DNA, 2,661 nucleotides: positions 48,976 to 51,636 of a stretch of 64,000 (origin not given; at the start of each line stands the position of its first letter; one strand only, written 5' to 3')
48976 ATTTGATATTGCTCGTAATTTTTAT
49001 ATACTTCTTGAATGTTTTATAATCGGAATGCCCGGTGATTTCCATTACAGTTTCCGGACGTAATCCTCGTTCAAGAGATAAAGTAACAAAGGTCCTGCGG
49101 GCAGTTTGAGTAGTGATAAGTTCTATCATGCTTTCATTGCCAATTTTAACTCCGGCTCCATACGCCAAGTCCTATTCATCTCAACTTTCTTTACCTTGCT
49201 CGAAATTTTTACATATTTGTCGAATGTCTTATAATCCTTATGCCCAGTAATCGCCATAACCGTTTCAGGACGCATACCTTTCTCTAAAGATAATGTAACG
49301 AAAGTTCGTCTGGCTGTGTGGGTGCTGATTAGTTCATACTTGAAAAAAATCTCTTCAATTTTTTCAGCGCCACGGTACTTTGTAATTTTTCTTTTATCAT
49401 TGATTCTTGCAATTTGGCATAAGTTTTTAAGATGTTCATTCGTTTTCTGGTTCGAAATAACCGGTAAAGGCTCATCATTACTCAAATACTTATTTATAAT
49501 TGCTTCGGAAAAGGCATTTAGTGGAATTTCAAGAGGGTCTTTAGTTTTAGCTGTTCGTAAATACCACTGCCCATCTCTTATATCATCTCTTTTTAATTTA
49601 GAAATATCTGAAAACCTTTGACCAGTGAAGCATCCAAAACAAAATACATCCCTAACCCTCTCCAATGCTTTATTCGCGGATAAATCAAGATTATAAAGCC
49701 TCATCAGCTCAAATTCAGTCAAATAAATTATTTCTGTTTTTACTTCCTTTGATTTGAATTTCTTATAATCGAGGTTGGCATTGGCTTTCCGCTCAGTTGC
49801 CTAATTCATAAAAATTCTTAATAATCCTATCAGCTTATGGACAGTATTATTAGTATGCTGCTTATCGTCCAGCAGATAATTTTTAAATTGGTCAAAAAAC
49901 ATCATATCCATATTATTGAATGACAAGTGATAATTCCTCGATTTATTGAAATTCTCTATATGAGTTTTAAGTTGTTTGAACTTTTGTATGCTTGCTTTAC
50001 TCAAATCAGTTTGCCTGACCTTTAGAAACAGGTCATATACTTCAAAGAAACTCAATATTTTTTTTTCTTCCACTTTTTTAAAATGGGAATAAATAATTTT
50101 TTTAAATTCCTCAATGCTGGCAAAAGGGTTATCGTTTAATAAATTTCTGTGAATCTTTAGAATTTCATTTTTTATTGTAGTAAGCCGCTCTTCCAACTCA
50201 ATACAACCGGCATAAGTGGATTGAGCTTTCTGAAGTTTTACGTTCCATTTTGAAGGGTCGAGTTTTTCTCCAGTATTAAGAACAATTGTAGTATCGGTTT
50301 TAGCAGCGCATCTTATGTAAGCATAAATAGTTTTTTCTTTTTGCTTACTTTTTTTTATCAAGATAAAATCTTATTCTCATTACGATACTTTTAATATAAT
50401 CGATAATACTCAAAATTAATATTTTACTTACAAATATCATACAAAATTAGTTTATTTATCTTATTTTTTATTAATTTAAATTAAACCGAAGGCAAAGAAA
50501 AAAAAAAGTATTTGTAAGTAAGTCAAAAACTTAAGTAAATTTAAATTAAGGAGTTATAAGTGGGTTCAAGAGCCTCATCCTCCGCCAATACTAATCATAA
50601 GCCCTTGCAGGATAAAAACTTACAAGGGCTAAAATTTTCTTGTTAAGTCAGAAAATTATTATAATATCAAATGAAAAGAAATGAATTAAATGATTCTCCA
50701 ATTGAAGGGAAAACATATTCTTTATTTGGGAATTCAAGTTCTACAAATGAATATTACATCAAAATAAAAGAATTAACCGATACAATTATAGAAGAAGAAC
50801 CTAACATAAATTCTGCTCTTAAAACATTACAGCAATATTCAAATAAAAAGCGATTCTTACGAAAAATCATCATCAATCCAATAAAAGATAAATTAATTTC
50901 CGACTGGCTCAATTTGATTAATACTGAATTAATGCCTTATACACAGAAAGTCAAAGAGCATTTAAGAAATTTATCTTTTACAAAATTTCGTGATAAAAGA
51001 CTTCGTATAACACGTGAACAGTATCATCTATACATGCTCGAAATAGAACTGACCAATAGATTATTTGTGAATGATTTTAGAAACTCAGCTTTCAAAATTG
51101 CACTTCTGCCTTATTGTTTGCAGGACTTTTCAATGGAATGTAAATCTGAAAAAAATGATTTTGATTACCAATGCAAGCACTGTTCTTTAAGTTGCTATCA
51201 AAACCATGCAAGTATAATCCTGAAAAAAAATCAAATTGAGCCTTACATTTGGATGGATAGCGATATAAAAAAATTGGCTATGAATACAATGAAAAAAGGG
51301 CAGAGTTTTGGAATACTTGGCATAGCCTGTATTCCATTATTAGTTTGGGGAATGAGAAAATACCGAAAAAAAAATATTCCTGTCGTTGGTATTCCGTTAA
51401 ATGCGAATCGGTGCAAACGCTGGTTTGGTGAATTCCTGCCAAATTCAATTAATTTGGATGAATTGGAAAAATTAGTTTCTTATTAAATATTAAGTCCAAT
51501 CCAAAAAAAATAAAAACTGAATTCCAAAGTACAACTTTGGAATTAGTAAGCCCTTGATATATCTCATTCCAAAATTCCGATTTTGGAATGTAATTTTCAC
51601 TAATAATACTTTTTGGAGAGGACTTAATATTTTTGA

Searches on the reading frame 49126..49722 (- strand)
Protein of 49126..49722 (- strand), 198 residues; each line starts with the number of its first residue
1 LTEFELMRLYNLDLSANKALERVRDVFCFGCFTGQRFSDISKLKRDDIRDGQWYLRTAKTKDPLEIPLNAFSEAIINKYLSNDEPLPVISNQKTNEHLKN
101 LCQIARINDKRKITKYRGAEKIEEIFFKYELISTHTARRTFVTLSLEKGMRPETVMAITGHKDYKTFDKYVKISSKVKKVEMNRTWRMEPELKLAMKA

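Call 7: search_protein_families(library=pfam, proteins=[window:49126-49722:-], max_evalue=0.01)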
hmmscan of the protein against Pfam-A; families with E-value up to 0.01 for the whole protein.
window:49126-49722:- (198 aa): 1 family
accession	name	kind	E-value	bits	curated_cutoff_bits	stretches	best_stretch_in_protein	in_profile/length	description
PF00589.27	Phage_integrase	-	7e-13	49.1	27.1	1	1-173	3-168/172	Phage integrase family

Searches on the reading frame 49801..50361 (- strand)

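Call 7: search_protein_families(library=pfam, proteins=[window:49801-50361:-], max_evalue=0.01)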
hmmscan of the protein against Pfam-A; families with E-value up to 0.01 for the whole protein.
window:49801-50361:- (186 aa): 2 families
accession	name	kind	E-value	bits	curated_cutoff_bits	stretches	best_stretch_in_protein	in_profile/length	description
PF13102.12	Phage_int_SAM_5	-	7.1e-08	33.2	22.3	1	104-186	1-80/98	Phage integrase SAM-like domain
PF20894.2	Tsp36_N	-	0.00055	20.3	25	0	60-85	39-64/78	Small heat shock protein Tsp36, N-terminal domain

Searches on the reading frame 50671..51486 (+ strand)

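Call 7: search_protein_families(library=pfam, proteins=[window:50671-51486:+], max_evalue=0.01)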
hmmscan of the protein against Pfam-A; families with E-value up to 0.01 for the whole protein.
window:50671-51486:+ (271 aa): 1 family
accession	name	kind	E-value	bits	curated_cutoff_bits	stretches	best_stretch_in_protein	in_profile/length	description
PF01976.22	DUF116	-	2.2e-16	60.1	25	1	115-265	12-151/155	Protein of unknown function DUF116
